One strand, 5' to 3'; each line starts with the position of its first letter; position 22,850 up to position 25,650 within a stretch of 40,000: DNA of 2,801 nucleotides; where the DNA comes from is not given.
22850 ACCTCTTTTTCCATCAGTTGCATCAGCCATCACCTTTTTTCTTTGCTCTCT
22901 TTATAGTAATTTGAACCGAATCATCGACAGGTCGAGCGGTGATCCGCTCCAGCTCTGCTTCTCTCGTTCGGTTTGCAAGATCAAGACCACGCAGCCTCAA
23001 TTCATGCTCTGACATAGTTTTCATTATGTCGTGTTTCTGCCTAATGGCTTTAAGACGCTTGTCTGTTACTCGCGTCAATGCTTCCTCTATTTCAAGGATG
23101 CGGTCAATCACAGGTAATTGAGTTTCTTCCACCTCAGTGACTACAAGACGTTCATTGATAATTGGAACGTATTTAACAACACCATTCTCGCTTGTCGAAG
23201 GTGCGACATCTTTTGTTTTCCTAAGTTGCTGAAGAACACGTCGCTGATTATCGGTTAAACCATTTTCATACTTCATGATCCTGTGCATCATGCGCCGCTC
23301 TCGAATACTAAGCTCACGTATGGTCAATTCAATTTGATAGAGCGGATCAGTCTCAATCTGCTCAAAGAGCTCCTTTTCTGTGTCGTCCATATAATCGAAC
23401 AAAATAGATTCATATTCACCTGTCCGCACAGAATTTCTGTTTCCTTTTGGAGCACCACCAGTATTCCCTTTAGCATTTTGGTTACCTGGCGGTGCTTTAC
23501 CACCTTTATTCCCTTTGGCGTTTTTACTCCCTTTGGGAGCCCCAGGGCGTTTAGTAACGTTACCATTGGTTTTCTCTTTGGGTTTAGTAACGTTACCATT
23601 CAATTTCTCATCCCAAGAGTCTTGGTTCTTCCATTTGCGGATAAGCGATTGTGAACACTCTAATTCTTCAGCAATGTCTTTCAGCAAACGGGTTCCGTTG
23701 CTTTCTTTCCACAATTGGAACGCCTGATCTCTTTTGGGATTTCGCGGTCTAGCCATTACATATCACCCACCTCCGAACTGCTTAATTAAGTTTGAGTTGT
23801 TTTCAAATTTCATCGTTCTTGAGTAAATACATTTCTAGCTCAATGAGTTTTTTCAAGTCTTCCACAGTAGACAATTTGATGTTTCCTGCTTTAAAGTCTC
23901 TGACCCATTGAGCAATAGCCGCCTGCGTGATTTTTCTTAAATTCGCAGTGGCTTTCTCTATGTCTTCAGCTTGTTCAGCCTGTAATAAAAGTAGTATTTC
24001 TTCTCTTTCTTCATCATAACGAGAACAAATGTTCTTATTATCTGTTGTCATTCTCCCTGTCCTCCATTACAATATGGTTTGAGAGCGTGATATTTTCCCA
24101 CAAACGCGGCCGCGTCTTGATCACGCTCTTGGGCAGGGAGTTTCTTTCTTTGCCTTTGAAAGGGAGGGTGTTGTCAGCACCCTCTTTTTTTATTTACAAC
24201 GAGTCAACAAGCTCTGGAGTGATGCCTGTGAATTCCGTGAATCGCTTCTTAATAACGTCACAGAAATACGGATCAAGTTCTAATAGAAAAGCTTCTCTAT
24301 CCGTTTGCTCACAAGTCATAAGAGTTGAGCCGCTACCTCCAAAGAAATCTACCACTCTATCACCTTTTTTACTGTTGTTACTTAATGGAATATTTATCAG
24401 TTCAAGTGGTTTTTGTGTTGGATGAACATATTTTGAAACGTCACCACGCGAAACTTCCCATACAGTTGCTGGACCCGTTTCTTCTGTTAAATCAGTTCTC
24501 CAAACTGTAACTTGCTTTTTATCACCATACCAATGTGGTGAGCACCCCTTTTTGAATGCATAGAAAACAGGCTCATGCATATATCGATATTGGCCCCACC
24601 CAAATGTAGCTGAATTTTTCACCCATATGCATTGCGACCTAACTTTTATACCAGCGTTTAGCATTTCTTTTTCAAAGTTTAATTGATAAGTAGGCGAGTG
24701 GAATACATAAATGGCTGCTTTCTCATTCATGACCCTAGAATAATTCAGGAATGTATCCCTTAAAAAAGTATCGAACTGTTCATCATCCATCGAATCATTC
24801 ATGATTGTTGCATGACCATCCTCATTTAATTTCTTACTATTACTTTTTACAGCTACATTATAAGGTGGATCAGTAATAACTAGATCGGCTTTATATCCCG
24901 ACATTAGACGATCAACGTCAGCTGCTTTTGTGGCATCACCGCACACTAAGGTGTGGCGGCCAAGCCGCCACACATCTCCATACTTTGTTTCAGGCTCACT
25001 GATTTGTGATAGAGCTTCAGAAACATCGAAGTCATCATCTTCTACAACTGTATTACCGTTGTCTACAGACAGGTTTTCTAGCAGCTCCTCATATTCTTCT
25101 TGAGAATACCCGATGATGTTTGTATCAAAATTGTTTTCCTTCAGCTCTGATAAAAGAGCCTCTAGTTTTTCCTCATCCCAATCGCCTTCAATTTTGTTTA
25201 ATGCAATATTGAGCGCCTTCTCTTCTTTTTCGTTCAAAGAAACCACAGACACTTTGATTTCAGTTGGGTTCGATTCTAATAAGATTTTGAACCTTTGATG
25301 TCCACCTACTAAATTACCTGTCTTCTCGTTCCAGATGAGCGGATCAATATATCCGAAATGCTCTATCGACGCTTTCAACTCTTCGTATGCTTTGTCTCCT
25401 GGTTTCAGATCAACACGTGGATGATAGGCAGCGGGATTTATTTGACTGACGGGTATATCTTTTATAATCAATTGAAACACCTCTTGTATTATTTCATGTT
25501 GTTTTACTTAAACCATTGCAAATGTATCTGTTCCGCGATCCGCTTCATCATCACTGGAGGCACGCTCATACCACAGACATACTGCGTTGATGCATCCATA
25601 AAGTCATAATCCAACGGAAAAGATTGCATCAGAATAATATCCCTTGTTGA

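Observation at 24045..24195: Candidate antisense sRNA (about 110 nt) at the boundary between the methyltransferase genes and the late operon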

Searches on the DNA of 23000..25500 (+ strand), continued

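Call 88: search_with_rna_model(model_id=R1, sources=[L063, L064, L065, L066, L067, L068, L069, L070, L071, L072, L073, L074, L075, L076, L077, L078, L079, L080, L081, L082, L083, L084, L085, L086, L087, L088, L089, L090, L091, L092, L093, L094, L095, L096, L097, L098, L099, L100, L101, L102, L103, L104, L105, L106, L107, L108, L109, L110, L111, L112, L113, L114, L115, L116, L117, L118, L119, L120, L121, L122, L123, L124, L125, L126, L127, L128, L129, L130, L131, L132, L133, L134, L135, L136, L137, L138, L139, L140, L141, L142, L143, L144, L145, L002, L004, L031, L034, L037, L040, L042], max_evalue=0.01, make_alignment=true)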
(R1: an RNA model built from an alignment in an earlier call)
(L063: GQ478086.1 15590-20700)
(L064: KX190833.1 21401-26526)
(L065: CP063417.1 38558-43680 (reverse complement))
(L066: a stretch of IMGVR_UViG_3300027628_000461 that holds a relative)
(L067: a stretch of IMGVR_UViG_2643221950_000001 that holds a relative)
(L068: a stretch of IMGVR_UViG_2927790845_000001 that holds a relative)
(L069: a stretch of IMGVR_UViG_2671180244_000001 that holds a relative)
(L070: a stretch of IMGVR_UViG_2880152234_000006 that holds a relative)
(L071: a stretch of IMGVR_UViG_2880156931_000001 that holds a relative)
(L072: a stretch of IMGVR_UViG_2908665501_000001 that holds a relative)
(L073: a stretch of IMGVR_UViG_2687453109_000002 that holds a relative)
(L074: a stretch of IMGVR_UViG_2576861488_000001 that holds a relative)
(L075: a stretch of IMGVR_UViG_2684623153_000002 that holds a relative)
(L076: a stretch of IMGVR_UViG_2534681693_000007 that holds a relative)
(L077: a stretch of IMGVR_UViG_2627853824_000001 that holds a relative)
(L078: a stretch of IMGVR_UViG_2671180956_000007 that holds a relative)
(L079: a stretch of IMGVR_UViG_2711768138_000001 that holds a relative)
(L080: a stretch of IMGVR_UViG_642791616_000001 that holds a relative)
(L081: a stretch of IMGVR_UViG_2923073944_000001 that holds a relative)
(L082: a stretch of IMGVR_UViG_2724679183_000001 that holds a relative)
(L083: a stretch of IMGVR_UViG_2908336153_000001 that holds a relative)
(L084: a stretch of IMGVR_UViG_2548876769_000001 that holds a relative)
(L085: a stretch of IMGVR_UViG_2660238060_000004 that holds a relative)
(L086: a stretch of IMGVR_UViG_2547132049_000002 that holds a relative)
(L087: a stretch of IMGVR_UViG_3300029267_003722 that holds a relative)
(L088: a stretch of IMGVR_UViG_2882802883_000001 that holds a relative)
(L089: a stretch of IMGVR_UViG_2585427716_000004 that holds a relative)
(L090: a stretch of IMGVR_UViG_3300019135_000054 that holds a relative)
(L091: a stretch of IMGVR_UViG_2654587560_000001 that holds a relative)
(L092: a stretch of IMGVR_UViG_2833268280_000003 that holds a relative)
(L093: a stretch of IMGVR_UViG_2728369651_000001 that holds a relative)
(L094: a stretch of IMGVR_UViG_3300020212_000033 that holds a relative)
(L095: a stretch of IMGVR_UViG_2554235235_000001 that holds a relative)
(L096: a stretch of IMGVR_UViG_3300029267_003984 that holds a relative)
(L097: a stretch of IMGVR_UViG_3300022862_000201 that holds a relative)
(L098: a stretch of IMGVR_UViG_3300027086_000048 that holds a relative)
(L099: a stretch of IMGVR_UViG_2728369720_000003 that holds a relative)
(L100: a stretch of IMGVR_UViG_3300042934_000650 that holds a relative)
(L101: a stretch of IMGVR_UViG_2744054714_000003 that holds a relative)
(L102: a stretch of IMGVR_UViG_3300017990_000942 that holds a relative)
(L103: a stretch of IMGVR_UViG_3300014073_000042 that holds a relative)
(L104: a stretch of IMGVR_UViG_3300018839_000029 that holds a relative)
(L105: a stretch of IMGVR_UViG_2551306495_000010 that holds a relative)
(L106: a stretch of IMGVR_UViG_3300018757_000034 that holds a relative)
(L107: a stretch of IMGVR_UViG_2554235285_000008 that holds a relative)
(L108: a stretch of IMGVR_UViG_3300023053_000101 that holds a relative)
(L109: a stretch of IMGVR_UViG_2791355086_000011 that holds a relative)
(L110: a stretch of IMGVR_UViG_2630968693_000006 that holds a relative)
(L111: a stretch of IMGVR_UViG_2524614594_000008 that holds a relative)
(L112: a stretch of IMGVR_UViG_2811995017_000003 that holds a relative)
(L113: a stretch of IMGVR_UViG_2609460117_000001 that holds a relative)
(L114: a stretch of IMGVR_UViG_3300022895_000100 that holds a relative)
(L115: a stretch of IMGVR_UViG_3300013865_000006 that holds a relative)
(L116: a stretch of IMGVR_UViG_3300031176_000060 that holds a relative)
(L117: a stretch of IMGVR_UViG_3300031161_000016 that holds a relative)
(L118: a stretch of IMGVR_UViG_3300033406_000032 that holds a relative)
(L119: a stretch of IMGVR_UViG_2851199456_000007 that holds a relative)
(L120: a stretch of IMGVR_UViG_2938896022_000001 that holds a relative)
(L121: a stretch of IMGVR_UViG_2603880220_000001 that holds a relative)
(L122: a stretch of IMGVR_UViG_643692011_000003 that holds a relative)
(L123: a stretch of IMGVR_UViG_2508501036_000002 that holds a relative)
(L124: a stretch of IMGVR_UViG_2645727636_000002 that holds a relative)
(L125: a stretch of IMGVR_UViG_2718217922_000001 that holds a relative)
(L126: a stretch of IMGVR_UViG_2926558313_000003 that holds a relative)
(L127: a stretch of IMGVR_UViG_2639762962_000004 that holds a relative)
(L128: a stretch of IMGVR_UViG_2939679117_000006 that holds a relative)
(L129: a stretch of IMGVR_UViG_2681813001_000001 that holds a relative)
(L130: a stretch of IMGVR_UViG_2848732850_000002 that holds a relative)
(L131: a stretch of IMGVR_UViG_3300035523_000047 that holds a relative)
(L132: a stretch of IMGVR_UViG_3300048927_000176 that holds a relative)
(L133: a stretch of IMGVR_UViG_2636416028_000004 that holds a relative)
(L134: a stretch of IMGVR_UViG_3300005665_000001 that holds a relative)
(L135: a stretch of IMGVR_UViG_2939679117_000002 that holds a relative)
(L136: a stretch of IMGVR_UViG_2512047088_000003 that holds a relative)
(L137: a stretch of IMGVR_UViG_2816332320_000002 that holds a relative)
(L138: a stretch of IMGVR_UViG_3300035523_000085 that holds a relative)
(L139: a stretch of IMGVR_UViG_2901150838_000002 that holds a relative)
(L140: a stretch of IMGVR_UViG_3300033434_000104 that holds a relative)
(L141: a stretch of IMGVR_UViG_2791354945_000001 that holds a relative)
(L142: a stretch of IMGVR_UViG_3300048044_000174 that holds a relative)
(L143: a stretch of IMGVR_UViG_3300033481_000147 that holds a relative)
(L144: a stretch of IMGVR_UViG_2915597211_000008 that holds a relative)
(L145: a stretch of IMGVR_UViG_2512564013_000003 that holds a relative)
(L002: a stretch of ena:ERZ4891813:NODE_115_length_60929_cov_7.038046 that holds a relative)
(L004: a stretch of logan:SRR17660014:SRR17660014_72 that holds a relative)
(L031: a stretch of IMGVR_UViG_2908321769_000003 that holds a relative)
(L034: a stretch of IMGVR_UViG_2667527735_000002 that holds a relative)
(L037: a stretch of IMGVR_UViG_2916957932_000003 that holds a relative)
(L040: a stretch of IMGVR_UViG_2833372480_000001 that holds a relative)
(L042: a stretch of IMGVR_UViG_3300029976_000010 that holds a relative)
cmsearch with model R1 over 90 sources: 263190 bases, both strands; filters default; matches with E-value up to 0.01: 102.
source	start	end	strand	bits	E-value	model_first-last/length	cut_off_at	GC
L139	1069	1173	-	91.6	1.7e-21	1-107/107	no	0.6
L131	1061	1165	-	90.5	3.1e-21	1-107/107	no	0.55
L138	1050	1154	-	89.9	4.6e-21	1-107/107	no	0.54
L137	1060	1164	-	87.9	1.5e-20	1-107/107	no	0.57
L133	1058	1164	-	87.6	1.8e-20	1-107/107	no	0.51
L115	1042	1144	-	86.9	2.8e-20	1-107/107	no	0.59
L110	1070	1173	-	86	4.8e-20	1-107/107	no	0.61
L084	1061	1173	-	85.8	5.2e-20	1-107/107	no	0.51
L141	1063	1173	-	85.7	5.6e-20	1-107/107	no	0.5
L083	1061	1173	-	85.3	7e-20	1-107/107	no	0.48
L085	1061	1173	-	85.3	7e-20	1-107/107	no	0.48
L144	1062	1164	-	84.6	1.1e-19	1-107/107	no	0.57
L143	1032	1139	-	84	1.6e-19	1-107/107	no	0.48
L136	1024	1128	-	83.9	1.6e-19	1-107/107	no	0.57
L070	1063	1173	-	83.7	1.9e-19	1-107/107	no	0.47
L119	1041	1144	-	83.6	1.9e-19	1-107/107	no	0.58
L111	1070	1173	-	83.6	2e-19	1-107/107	no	0.53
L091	1060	1173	-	83.1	2.7e-19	1-107/107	no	0.46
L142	1049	1154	-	83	2.8e-19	1-107/107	no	0.51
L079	1060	1173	-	82.8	3.2e-19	1-107/107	no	0.47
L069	1061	1173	-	82.5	3.9e-19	1-107/107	no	0.49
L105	1067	1174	-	82.3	4.2e-19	1-107/107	no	0.5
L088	1053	1162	-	82.2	4.5e-19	1-107/107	no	0.49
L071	1060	1173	-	82.2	4.6e-19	1-107/107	no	0.46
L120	981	1093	-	81.8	5.8e-19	1-107/107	no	0.46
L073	1060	1173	-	81.3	7.8e-19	1-107/107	no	0.47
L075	1060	1173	-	81.3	7.8e-19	1-107/107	no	0.47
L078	1060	1173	-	81.2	8.2e-19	1-107/107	no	0.48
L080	1060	1173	-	81.2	8.2e-19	1-107/107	no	0.48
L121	1052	1159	-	81.1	8.6e-19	1-107/107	no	0.61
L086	1061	1173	-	81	9.2e-19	1-107/107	no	0.48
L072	1060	1173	-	81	9.4e-19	1-107/107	no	0.47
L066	1057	1173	-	80.9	1e-18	1-107/107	no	0.46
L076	1060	1173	-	80.8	1e-18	1-107/107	no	0.49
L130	1056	1162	-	80.7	1.1e-18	1-107/107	no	0.5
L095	1067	1174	-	80.1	1.5e-18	1-107/107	no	0.52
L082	1067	1174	-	80.1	1.6e-18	1-107/107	no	0.5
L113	1056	1161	-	79.9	1.7e-18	1-107/107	no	0.5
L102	1067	1174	-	79.8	1.8e-18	1-107/107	no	0.52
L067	1060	1173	-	79.2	2.7e-18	1-107/107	no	0.48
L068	1060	1173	-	79.2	2.7e-18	1-107/107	no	0.48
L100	1058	1161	-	78.6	3.8e-18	1-107/107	no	0.58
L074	1060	1173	-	78.6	4e-18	1-107/107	no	0.47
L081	1067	1174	-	78.5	4.1e-18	1-107/107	no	0.51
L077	1061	1173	-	78.4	4.2e-18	1-107/107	no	0.49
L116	1068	1173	-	78.3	4.6e-18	1-107/107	no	0.61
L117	1068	1173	-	78.3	4.6e-18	1-107/107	no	0.61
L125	1052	1159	-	78.1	5.1e-18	1-107/107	no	0.6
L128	1048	1155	-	77.7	6.5e-18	1-107/107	no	0.61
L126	971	1078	-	77.7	6.6e-18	1-107/107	no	0.55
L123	1053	1162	-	77.1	9.3e-18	1-107/107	no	0.45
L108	1021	1128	-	77.1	9.5e-18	1-107/107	no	0.46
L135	1088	1195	-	77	1e-17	1-107/107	no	0.61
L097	1034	1138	-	76.8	1.1e-17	1-107/107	no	0.46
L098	279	383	-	76.8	1.1e-17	1-107/107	no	0.46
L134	1046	1154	-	76.8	1.1e-17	1-107/107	no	0.53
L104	1067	1174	-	76.7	1.2e-17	1-107/107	no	0.51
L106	1067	1174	-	76.7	1.2e-17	1-107/107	no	0.51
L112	1067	1174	-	76.7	1.2e-17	1-107/107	no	0.51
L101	1021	1127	-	76.6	1.2e-17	1-107/107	no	0.48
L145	1051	1144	-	75.6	2.3e-17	1-107/107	no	0.53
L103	1068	1170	-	75.4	2.5e-17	1-107/107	no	0.57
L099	1028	1132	-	75.4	2.7e-17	1-107/107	no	0.46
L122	1069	1173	-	75.1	3e-17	1-107/107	no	0.57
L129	1051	1158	-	74.6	4.1e-17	1-107/107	no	0.6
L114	1060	1162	-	74.6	4.3e-17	1-107/107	no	0.5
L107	1059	1162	-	73.8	6.6e-17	1-107/107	no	0.49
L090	1067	1174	-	73.6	7.5e-17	1-107/107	no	0.52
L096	1067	1174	-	73.6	7.5e-17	1-107/107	no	0.52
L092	1011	1122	-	72.9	1.1e-16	1-107/107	no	0.49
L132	1071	1178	-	70.4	5.1e-16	1-107/107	no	0.57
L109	1054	1162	-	68.3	1.8e-15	1-107/107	no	0.45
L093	1055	1161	-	67.1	3.7e-15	1-107/107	no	0.54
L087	1067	1174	-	65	1.3e-14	1-107/107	no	0.54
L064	2246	2365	-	64.5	1.7e-14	1-107/107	no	0.41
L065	2198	2319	-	64.3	2e-14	1-107/107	no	0.48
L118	1058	1171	-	61.8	8.8e-14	1-107/107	no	0.55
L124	1028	1132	-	59.3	3.8e-13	1-107/107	no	0.43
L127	971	1092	-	58.3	6.8e-13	1-107/107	no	0.49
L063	2296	2403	-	55.5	3.8e-12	1-107/107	no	0.45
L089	1096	1173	-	55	4.9e-12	1-107/107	no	0.47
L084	988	1103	+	27.9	5.1e-05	1-107/107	no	0.39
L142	1102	1169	+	24.8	0.00033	1-107/107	no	0.38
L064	2315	2423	+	24.3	0.00044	1-107/107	no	0.36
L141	1124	1188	+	23.9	0.00056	1-107/107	no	0.45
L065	2267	2332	+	23.6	0.00067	1-107/107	no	0.48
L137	1114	1172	+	23.1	0.00088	1-107/107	no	0.49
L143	1087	1151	+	23.1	0.00092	1-107/107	no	0.43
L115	1095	1159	+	22.3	0.0014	1-107/107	no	0.49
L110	1124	1181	+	22.1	0.0016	1-107/107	no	0.53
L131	1114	1179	+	22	0.0017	1-107/107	no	0.42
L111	1122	1187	+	21.8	0.0019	1-107/107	no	0.42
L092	1073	1157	+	21.8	0.002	1-107/107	no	0.47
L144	1116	1172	+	21.2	0.0027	1-107/107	no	0.51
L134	1103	1162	+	21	0.0031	1-107/107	no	0.48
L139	1124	1181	+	20.9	0.0034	1-107/107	no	0.52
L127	1038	1103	+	20.6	0.004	1-107/107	no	0.48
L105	1122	1186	+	20.1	0.0053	1-107/107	no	0.46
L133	1112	1177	+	20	0.0056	1-107/107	no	0.42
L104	1122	1186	+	19.2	0.0091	1-107/107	no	0.48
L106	1122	1186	+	19.2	0.0091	1-107/107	no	0.48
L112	1122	1186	+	19.2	0.0091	1-107/107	no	0.48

Alignment A5: 102 matches aligned to the model, 206 columns, each read 5' to 3' on its own strand. Consensus structure (alignment columns), stored with it:
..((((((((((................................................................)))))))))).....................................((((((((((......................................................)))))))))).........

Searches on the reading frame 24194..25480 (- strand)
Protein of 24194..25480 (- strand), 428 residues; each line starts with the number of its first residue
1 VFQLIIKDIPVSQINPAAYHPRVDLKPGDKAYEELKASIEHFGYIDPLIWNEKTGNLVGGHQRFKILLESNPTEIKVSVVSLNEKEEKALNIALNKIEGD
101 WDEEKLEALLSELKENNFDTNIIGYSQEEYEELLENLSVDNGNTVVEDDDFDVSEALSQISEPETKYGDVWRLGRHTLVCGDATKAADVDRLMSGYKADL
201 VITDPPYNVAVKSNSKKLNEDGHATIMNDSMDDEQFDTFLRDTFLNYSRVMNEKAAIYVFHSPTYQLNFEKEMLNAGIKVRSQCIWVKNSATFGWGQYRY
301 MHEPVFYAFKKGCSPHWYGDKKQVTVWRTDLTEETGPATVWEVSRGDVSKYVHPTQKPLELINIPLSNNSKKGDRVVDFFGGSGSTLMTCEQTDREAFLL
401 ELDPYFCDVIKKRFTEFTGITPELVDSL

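Call 8: search_protein_families(library=pfam, proteins=[window:24194-25480:-], max_evalue=0.01)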
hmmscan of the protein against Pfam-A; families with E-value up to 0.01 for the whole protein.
window:24194-25480:- (428 aa): 3 families
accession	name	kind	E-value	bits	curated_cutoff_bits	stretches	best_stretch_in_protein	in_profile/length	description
PF01555.25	N6_N4_Mtase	-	1.4e-26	94.3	26.7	1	199-412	2-221/221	DNA methylase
PF02195.25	ParB_N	-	3.9e-05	24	26.3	1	6-89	3-87/95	ParB N-terminal domain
PF03602.21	Cons_hypoth95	-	0.0025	18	24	0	371-416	40-86/182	Conserved hypothetical protein 95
